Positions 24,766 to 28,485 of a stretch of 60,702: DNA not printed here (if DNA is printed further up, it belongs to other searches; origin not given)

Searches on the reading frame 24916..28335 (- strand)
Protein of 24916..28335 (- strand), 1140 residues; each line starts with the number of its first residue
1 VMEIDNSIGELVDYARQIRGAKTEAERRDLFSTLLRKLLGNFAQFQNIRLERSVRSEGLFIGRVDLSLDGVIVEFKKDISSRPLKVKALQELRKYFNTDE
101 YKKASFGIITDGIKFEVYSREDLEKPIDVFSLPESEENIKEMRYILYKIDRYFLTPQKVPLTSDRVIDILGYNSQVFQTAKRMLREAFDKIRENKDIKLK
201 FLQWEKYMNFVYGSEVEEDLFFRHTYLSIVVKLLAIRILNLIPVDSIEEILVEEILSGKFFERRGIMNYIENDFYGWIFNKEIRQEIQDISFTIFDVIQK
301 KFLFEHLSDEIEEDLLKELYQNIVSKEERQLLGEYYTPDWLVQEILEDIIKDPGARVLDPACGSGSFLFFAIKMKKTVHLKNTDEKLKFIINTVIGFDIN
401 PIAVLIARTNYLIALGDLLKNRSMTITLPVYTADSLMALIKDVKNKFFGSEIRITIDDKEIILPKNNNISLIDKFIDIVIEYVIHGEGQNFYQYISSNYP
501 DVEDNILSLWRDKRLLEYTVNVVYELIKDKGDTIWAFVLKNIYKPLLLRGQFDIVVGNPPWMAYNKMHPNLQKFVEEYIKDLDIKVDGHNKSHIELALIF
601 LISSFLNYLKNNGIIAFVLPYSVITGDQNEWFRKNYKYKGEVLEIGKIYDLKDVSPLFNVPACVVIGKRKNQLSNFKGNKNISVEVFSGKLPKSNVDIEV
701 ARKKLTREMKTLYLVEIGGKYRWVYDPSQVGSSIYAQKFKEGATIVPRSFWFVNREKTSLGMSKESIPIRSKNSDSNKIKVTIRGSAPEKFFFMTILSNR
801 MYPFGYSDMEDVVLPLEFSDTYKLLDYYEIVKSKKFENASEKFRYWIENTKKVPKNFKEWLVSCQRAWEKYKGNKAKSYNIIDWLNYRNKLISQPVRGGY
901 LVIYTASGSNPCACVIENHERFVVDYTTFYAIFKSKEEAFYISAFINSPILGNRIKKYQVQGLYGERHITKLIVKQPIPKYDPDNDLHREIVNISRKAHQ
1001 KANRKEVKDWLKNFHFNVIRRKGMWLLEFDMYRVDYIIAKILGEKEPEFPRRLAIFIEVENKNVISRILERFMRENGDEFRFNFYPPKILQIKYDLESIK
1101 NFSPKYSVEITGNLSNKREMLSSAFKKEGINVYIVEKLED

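Call 109: search_protein_families(library=pfam, proteins=[window:24916-28335:-], max_evalue=0.1)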
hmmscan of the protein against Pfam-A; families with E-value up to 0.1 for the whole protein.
window:24916-28335:- (1140 aa): 6 families
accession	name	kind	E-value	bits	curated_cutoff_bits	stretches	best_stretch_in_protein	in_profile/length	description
PF02384.22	N6_Mtase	-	3.3e-15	56.6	20.4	2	313-413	3-99/311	N-6 DNA Methylase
PF07669.17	Eco57I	-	8.8e-12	45.9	25.3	1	392-651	1-165/171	Eco57I restriction-modification methylase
PF20473.4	MmeI_Mtase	-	6.1e-07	29.3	27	1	355-414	21-85/259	MmeI, DNA-methyltransferase domain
PF20464.3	MmeI_N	-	4.8e-05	24.2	27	1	19-160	13-162/181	MmeI, N-terminal domain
PF01170.24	UPF0020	-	6.3e-05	23.2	22.3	1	353-411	28-96/197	RMKL-like, methyltransferase domain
PF13847.12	Methyltransf_31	-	0.00011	22.4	27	1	352-410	2-47/145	Methyltransferase domain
